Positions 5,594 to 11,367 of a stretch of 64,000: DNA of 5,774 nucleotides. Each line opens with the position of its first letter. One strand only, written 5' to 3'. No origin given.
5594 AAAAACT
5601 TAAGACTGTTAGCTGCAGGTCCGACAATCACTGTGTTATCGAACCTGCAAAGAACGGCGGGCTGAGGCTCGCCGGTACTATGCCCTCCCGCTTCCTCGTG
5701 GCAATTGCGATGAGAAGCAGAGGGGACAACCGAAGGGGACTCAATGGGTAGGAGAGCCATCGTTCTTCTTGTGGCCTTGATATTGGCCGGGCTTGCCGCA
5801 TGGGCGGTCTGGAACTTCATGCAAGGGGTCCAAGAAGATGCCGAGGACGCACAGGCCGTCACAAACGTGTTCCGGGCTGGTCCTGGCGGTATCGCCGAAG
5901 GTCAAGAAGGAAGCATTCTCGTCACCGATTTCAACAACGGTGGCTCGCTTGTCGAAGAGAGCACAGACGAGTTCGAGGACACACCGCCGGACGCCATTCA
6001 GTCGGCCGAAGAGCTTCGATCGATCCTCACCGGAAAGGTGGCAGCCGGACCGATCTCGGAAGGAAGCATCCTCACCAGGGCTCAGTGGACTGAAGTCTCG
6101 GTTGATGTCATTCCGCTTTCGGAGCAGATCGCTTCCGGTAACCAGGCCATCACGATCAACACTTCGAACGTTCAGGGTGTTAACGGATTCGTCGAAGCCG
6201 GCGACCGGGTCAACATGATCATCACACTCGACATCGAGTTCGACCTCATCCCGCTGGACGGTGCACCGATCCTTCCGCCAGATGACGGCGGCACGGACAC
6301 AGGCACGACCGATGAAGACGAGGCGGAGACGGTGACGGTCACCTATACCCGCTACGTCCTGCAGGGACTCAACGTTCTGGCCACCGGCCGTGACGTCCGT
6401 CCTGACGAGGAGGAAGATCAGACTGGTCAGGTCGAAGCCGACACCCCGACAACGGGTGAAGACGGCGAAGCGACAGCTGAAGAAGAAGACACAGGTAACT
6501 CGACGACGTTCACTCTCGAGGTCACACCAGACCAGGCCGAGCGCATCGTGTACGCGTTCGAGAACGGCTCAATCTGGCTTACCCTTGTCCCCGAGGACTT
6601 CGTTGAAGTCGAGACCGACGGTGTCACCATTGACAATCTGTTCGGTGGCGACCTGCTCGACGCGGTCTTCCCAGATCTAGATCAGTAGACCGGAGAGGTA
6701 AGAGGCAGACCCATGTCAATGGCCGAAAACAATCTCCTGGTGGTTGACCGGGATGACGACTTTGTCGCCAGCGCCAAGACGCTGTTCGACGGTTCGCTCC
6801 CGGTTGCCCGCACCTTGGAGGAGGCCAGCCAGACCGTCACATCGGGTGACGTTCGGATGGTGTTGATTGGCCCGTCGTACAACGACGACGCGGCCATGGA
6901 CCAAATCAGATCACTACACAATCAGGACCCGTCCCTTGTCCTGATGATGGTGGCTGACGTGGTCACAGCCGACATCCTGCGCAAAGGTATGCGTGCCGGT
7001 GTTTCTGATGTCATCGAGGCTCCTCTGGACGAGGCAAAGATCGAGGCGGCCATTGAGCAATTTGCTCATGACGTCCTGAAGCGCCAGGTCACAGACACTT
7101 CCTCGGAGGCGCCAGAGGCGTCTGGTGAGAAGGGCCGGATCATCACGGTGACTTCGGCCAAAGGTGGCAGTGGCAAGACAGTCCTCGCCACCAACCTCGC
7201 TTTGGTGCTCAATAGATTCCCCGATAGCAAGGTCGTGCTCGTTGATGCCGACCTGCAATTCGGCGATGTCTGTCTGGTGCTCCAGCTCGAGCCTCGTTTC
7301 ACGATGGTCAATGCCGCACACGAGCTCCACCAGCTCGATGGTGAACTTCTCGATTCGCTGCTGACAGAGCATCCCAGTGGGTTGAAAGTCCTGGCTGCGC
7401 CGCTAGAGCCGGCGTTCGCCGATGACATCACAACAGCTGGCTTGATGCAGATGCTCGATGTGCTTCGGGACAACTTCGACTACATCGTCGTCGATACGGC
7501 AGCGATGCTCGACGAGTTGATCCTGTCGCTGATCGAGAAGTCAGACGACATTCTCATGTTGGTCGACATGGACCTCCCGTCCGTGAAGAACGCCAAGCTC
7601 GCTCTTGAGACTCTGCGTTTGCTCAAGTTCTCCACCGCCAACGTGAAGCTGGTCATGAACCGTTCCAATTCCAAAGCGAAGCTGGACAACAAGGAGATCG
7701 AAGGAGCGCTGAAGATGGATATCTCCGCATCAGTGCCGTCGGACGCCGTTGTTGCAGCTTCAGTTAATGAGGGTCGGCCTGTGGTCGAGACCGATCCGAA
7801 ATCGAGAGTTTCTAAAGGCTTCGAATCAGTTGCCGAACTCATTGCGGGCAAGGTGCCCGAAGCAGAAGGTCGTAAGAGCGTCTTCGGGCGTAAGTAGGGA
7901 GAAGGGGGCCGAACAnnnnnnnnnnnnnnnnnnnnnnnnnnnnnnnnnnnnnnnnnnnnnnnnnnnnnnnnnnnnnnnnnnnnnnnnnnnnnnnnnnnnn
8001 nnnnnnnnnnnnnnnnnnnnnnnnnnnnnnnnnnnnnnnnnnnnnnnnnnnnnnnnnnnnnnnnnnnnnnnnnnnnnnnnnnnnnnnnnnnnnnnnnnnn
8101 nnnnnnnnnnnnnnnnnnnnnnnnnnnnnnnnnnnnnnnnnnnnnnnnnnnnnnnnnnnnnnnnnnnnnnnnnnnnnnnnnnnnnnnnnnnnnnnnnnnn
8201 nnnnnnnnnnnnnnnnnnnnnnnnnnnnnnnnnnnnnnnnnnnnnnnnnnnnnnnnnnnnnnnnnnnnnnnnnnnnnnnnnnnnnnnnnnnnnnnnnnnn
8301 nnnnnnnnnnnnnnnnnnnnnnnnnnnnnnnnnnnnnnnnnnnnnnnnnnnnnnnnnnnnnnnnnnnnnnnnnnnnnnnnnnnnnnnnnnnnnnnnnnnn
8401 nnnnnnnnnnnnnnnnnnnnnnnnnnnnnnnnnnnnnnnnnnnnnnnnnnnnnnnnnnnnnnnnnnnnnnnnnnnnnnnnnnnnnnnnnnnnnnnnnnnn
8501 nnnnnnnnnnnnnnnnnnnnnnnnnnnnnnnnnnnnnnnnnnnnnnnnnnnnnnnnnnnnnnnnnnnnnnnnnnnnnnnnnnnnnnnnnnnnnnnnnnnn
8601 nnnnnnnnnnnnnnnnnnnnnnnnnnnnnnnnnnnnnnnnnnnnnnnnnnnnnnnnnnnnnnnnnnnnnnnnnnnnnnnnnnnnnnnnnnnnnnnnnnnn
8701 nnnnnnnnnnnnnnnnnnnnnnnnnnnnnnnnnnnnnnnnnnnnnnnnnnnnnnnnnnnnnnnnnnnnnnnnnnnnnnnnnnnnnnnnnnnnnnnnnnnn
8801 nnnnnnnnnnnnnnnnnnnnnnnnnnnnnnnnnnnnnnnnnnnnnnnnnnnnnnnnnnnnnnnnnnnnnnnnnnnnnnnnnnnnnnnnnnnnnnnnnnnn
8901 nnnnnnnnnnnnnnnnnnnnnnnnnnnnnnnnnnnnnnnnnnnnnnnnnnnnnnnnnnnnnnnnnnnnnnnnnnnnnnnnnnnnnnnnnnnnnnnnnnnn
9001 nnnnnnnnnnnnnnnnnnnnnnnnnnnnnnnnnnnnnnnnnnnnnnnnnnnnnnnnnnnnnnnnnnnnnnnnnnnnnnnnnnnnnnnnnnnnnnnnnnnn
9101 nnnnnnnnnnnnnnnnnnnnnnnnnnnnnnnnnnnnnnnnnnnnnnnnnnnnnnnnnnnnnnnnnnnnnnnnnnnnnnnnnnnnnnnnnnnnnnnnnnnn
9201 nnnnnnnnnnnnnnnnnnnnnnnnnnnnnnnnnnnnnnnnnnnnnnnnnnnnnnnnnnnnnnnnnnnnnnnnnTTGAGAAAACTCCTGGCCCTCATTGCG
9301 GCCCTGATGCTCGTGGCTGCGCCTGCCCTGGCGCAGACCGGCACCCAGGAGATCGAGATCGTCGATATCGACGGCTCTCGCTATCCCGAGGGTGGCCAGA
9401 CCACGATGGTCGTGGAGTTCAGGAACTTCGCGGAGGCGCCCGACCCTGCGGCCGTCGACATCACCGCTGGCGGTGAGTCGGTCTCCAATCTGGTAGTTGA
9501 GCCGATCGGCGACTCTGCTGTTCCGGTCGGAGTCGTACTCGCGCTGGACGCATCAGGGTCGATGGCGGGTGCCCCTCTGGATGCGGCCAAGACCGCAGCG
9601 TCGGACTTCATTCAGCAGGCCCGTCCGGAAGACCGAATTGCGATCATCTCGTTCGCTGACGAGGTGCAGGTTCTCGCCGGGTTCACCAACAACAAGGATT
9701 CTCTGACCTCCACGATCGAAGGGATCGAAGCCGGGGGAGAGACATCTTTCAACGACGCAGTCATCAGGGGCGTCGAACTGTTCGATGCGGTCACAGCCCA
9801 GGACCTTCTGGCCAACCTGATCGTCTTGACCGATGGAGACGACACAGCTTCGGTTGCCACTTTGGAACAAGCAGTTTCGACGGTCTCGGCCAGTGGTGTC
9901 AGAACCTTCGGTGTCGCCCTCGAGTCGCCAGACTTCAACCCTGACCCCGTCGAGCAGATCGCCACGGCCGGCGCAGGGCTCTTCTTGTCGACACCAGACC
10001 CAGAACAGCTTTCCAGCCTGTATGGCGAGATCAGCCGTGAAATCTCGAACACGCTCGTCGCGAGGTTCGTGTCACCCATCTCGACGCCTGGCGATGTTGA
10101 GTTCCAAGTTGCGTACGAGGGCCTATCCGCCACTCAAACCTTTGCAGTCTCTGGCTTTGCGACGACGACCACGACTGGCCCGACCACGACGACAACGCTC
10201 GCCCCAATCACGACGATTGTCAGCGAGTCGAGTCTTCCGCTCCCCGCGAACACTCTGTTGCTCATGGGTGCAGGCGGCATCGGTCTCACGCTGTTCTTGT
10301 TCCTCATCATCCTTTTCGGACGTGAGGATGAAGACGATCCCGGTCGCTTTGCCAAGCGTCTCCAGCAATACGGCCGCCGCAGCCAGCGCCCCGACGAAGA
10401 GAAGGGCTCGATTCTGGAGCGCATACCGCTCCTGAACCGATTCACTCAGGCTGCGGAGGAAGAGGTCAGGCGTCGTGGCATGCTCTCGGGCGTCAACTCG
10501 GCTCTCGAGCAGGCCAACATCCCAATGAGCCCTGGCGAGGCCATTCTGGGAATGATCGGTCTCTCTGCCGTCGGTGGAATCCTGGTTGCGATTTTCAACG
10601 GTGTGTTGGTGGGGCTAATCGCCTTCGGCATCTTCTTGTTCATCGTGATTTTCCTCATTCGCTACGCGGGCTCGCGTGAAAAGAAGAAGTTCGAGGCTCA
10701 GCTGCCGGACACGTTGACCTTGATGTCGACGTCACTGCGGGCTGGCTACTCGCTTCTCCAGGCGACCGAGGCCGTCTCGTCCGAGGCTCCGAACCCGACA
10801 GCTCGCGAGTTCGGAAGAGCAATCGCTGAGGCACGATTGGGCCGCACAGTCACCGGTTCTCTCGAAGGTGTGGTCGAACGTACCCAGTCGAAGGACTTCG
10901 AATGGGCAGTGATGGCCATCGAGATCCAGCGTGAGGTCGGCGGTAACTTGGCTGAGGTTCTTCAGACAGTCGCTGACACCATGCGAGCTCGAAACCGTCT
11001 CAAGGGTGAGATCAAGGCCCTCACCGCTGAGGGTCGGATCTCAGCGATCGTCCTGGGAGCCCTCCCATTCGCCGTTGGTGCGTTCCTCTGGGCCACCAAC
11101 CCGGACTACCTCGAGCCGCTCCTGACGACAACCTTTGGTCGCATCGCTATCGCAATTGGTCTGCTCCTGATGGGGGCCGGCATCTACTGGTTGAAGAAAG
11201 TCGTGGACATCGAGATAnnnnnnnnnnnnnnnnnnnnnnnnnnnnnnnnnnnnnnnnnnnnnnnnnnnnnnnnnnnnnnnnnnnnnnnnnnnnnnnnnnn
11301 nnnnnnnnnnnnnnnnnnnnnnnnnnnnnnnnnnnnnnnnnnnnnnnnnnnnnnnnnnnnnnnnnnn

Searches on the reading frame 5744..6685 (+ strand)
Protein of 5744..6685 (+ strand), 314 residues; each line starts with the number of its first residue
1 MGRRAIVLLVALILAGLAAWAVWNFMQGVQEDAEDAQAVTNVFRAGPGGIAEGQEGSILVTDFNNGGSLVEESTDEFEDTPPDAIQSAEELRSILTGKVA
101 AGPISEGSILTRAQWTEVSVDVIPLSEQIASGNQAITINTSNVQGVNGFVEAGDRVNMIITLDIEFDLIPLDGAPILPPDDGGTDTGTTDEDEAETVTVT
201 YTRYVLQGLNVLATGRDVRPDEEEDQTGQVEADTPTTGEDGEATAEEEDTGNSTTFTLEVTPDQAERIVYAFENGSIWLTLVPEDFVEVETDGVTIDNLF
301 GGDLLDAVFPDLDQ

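Call 75: search_protein_families(library=pfam, proteins=[window:5744-6685:+], max_evalue=0.00001)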
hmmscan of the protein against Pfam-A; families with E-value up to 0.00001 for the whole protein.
window:5744-6685:+ (314 aa): 1 family
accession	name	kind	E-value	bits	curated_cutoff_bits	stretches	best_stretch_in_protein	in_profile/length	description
PF16976.10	RcpC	-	2e-20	73.2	28.8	1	125-281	3-113/114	Flp pilus assembly protein RcpC/CpaB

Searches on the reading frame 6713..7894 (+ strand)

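Call 75: search_protein_families(library=pfam, proteins=[window:6713-7894:+], max_evalue=0.00001)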
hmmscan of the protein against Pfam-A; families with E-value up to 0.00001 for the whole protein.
window:6713-7894:+ (394 aa): 3 families
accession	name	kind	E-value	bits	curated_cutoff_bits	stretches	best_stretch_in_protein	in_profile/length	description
PF13614.12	AAA_31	-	4.7e-13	49.9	27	1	142-306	2-169/177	AAA domain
PF01656.29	CbiA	-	3.6e-11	43.5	25.4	1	144-357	1-125/125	CobQ/CobB/MinD/ParA nucleotide binding domain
PF10609.15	ParA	-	1.6e-10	41.3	27.1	1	142-377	4-245/246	NUBPL iron-transfer P-loop NTPase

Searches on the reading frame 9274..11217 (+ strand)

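Call 36: search_protein_families(library=pfam, proteins=[window:9274-11217:+], max_evalue=0.001)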
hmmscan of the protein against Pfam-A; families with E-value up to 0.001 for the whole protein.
window:9274-11217:+ (648 aa): 5 families
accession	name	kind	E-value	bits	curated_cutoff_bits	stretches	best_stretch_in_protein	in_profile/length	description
PF00482.28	T2SSF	-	1e-19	71.2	25.2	1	481-605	2-123/125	Type II secretion system (T2SS), protein F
PF00092.34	VWA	-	2.4e-18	67.4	23.8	1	87-250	2-172/174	von Willebrand factor type A domain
PF13519.12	VWA_2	-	2.4e-16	60.7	27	1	87-188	1-106/107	von Willebrand factor type A domain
PF05762.20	VWA_CoxE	-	1.4e-07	31.7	26.4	1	82-241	54-215/222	VWA domain containing CoxE-like protein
PF13768.12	VWA_3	-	1.1e-06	29.2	27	1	87-236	3-152/155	von Willebrand factor type A domain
